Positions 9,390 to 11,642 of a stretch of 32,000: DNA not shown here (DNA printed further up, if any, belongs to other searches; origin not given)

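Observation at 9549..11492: Orphan CydA-like protein with no CydB, no Q-loop, extra helices and a signal-like N-terminus, embedded among c-type cytochromes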

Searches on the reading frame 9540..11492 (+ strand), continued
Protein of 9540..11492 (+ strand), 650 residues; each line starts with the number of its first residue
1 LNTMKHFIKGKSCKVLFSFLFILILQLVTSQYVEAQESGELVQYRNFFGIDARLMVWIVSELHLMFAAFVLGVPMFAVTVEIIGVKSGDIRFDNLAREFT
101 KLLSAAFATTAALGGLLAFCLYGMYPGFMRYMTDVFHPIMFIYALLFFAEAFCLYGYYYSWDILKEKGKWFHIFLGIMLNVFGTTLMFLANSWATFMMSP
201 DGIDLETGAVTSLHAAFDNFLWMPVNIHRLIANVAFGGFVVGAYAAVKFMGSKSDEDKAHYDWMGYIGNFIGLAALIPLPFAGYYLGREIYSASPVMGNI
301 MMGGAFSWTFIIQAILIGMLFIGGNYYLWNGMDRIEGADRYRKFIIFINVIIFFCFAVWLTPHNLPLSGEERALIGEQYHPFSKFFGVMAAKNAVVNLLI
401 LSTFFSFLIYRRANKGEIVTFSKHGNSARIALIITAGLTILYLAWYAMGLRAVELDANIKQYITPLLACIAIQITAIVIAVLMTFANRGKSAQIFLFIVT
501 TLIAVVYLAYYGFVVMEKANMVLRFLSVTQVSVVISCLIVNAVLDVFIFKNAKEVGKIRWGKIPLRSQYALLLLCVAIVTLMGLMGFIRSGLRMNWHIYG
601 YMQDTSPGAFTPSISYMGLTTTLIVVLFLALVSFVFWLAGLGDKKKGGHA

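Call 53: search_solved_structures(query=A4, max_evalue=1, show_alignments=4)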
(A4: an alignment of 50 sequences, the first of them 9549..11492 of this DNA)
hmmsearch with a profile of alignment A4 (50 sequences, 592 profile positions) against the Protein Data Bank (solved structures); distinct sequences matched with E-value up to 1: 5.
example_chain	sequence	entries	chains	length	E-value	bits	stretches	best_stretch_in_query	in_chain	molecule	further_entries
5doq_A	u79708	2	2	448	1.2e-17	67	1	46-244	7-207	Bd-type quinol oxidase subunit I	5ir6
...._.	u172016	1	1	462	8.7e-14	54.2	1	59-289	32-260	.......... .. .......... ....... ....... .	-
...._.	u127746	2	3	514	5.7e-08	35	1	50-251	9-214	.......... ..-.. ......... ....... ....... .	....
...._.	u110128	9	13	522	1.5e-06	30.3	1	49-232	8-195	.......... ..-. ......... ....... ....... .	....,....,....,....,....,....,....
7d5i_A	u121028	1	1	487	3.6e-06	29.1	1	53-289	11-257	Cytochrome D ubiquinol oxidase subunit 1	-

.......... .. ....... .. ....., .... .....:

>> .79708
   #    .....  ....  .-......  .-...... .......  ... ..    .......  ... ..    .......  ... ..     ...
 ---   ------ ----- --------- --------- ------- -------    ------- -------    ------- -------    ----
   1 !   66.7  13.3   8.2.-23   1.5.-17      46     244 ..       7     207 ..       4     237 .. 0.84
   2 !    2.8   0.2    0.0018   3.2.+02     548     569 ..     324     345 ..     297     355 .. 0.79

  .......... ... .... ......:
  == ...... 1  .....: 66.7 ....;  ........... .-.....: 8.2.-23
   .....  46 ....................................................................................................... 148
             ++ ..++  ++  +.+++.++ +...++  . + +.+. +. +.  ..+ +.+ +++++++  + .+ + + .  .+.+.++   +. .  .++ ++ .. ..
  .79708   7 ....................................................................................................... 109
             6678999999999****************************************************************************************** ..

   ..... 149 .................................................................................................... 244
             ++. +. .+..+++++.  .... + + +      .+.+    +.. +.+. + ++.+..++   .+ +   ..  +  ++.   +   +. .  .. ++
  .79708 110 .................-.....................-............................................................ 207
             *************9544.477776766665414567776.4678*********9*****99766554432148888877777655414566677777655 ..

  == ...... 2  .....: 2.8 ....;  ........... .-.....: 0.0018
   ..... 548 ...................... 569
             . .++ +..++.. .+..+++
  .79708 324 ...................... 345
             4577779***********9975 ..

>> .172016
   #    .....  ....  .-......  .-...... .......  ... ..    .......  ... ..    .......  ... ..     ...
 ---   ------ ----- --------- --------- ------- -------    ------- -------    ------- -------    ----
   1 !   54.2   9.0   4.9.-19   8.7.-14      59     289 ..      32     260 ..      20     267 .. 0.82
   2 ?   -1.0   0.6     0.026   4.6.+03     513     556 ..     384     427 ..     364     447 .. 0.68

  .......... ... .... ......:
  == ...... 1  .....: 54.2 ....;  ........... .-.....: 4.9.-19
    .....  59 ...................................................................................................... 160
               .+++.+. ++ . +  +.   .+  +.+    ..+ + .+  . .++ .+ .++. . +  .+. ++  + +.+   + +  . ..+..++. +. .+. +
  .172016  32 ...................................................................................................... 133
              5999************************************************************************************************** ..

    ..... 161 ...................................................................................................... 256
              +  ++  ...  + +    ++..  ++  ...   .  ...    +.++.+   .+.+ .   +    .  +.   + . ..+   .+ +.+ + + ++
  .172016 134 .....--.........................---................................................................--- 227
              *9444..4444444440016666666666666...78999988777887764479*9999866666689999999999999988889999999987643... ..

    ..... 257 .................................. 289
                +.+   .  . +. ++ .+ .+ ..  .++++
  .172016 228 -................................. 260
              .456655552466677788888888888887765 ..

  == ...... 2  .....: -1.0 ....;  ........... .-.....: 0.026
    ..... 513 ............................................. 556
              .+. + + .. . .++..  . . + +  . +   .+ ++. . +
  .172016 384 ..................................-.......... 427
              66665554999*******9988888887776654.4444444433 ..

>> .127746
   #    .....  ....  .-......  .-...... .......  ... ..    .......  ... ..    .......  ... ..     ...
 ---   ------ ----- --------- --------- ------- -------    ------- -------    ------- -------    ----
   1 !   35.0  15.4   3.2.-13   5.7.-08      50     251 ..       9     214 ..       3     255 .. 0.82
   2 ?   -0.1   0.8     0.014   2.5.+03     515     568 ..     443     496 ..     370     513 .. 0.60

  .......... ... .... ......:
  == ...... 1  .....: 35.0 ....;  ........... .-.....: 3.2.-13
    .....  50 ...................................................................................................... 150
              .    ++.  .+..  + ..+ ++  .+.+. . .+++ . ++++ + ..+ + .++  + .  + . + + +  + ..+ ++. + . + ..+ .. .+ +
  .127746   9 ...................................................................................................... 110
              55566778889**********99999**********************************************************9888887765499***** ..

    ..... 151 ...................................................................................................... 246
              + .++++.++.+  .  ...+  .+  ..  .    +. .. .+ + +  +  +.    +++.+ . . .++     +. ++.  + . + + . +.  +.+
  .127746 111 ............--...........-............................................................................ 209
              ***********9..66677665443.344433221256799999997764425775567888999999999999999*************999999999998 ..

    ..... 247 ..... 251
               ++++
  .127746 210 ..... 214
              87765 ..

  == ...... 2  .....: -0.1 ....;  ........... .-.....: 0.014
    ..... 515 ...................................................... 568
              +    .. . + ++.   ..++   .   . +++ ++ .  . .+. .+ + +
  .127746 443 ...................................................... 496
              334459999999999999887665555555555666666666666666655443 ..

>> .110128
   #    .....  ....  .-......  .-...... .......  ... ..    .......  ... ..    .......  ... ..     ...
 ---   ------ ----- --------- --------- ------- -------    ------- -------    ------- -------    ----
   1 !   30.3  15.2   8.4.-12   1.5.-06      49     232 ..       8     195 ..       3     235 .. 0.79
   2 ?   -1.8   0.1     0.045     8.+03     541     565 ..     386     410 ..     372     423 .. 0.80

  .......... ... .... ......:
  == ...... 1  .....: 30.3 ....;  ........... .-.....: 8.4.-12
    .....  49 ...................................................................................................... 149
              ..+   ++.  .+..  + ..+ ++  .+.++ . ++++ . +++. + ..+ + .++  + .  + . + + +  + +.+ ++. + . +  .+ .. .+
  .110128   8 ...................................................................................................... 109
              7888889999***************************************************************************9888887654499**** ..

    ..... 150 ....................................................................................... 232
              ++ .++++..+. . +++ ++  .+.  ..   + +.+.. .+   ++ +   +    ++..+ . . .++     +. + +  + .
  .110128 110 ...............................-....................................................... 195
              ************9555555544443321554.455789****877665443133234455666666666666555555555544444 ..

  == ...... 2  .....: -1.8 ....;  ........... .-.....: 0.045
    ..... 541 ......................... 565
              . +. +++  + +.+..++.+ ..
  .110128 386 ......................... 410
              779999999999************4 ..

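Call 54: predict_structure(alignment_id=A4)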
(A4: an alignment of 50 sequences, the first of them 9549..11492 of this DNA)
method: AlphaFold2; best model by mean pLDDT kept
length: 647 residues; sequences in the alignment: 50
mean_pLDDT: 87.1   pTM: 0.87
mean pLDDT of the five models: 87.1, 86.6, 84.7, 84.3, 84.3
residues with pLDDT >= 90: 380; 70-90: 201; 50-70: 54; < 50: 12
segments of 3 or more residues with pLDDT < 50: 1-5, 644-647
pLDDT, mean of each block of 10 residues (from residue 1): 48 78 69 57 77 91 94 93 90 91 93 92 89 91 95 92 90 97 94 90 91 91 94 96 95 94 94 89 84 73 76 92 94 92 92 83 59 64 78 93 92 86 92 97 94 91 97 98 95 97 90 82 89 95 89 91 95 95 81 86 72 86 96 84 44
secondary structure, 60 per line:
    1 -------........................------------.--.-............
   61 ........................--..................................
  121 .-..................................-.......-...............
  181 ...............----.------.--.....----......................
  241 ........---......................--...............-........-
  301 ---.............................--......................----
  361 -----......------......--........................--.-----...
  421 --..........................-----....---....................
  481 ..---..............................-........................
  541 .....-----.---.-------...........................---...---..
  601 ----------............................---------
elements in order: H8-31 H49-84 H87-121 H123-156 H158-164 H166-195 H210-214 H219-248 H252-273 H276-290 H292-299 H304-331 H335-356 H366-371 H378-383 H386-409 H423-448 H454-457 H461-482 H486-515 H517-545 H563-589 E593-595 H611-638

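Call 56: fold_search(model_id=the predicted structure, library=pdb)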
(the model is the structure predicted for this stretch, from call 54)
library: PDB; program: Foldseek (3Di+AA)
matches with E <= 10: 248; with E <= 0.001: 10
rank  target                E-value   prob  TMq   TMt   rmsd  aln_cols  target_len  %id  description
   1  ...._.                3.6e-09  1.00  0.40  0.51  23.0       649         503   13  cytochrome bd-II type oxidase with bound aurachin D (released 2021-11-17)
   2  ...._C                6.1e-09  1.00  0.40  0.55  22.7       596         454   13  High resolution structure of cytochrome bd-II oxidase from E. coli (released 2021-12-15)
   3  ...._A                1.5e-07  1.00  0.40  0.53  19.6       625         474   14  THE STRUCTURE OF BD OXIDASE FROM ESCHERICHIA COLI (released 2019-11-20)
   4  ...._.                1.0e-06  1.00  0.39  0.56  18.5       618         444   14  Cryo-EM structure of the E. coli cytochrome bd-I oxidase at 2.68 A resolution (released 2019-10-16)
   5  9fka_A                7.9e-06  1.00  0.40  0.55  18.9       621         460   12  Cryo-EM structure of the reduced cytochrome bd oxidase from M. tuberculosis (released 2025-02-12)
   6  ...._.                8.8e-06  1.00  0.35  0.58  13.6       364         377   17  Cytochrome bd II oxidase qOR-2 type from Mycobacterium smegmatis (released 2026-03-04)
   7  5doq_A                8.8e-06  1.00  0.37  0.54  16.8       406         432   16  The structure of bd oxidase from Geobacillus thermodenitrificans (released 2016-05-04)
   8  8b4o_A                9.2e-06  1.00  0.35  0.50  14.7       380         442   16  Cryo-EM structure of cytochrome bd oxidase from C. glutamicum (released 2022-12-28)
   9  7nkz_A                1.3e-05  1.00  0.43  0.59  16.5       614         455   13  Cryo-EM structure of the cytochrome bd oxidase from M. tuberculosis at 2.5 A resolution (released 2021-09-22)
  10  7d5i_A                4.9e-05  1.00  0.39  0.55  15.6       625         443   13  Structure of Mycobacterium smegmatis bd complex in the apo-form. (released 2021-06-23)
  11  7nkz_B                5.7e-02  1.00  0.27  0.48   5.5       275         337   10  Cryo-EM structure of the cytochrome bd oxidase from M. tuberculosis at 2.5 A resolution (released 2021-09-22)
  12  9j3m_A                6.6e-02  0.38  0.14  0.17  25.9       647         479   12  ADP/Pi bound Arabidopsis ATP/ADP translocator AtNTT1 (released 2025-03-19)
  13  9g8j_B                8.6e-02  0.38  0.14  0.14  29.6       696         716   11  Structure of K+-dependent Na+-PPase from Thermotoga maritima in complex with zoledronate (released 2025-06-04)
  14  9g8j_C                9.2e-02  0.30  0.14  0.13  27.9       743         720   11  Structure of K+-dependent Na+-PPase from Thermotoga maritima in complex with zoledronate (released 2025-06-04)
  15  9g8j_A                1.2e-01  0.38  0.16  0.14  29.5       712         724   11  Structure of K+-dependent Na+-PPase from Thermotoga maritima in complex with zoledronate (released 2025-06-04)
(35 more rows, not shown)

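Call 57: search_protein_families(library=pfam, proteins=[P0131, P0144, P0126], max_evalue=10)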
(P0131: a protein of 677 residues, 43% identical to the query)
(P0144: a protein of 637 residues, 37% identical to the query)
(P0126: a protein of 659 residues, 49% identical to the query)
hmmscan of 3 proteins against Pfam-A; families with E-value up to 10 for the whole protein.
P0131 (677 aa): 2 families
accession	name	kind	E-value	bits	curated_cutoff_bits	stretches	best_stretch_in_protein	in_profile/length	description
PF01654.22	Cyt_bd_oxida_I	-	9e-13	48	26.2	2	59-167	9-118/418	Cytochrome bd terminal oxidase subunit I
PF01741.23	MscL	-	0.14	13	27.4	0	632-664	76-104/123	Large-conductance mechanosensitive channel, MscL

P0144 (637 aa): 1 family
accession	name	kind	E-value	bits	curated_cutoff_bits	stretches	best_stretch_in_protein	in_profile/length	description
PF01654.22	Cyt_bd_oxida_I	-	5.5e-16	58.6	26.2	1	81-326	2-238/418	Cytochrome bd terminal oxidase subunit I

P0126 (659 aa): 2 families
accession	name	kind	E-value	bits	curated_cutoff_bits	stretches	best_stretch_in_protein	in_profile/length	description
PF01654.22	Cyt_bd_oxida_I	-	1.1e-23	84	26.2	1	59-299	2-240/418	Cytochrome bd terminal oxidase subunit I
PF10332.14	DUF2418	-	0.3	12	22.3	0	383-416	20-53/96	Protein of unknown function (DUF2418)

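Call 58: find_encoding_contigs(protein=P0002, flank=10000, max_places=1)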
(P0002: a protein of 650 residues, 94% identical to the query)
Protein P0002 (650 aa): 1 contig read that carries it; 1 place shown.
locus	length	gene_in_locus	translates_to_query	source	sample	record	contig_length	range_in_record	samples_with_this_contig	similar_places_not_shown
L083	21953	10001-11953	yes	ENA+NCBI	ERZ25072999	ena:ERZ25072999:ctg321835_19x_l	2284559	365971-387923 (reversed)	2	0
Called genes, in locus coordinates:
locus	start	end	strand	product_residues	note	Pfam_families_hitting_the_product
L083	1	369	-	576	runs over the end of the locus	PF04055:Radical_SAM, PF13186:SPASM, PF08369:PCP_red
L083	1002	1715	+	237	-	PF22904:NOMO1-like_2nd (faint), PF13620:CarboxypepD_reg, PF14686:fn3_3, PF13715:CarbopepD_reg_2 (faint)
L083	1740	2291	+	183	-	PF00355:Rieske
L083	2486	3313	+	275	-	PF00033:Cytochrome_B, PF14358:DUF4405 (weak), PF13631:Cytochrom_B_N_2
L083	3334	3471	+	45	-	-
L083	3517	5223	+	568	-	PF14691:Fer4_20, PF07992:Pyr_redox_2, PF13450:NAD_binding_8 (weak), PF13738:Pyr_redox_3 (weak), PF00070:Pyr_redox (weak), PF12838:Fer4_7, PF14697:Fer4_21, PF00037:Fer4, +8 more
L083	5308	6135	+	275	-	-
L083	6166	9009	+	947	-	PF13435:Cytochrome_C554 (faint), PF22113:Mtrc-MtrF_II-IV_dom (faint), PF02433:FixO (faint), PF13442:Cytochrome_CBB3 (faint), PF14522:Cytochrome_C7 (faint), PF14537:Cytochrom_c3_2 (faint), PF00034:Cytochrom_C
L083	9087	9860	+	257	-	PF14686:fn3_3, PF13620:CarboxypepD_reg, PF13715:CarbopepD_reg_2 (weak)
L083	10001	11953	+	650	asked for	PF01654:Cyt_bd_oxida_I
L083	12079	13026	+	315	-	PF13442:Cytochrome_CBB3 (faint), PF00034:Cytochrom_C (faint)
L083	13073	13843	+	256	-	PF13442:Cytochrome_CBB3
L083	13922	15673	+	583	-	PF00034:Cytochrom_C, PF13442:Cytochrome_CBB3, PF00034:Cytochrom_C, PF13442:Cytochrome_CBB3, PF09459:EB_dh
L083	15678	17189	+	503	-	PF02433:FixO (faint), PF13442:Cytochrome_CBB3 (faint), PF00034:Cytochrom_C (weak)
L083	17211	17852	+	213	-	PF13442:Cytochrome_CBB3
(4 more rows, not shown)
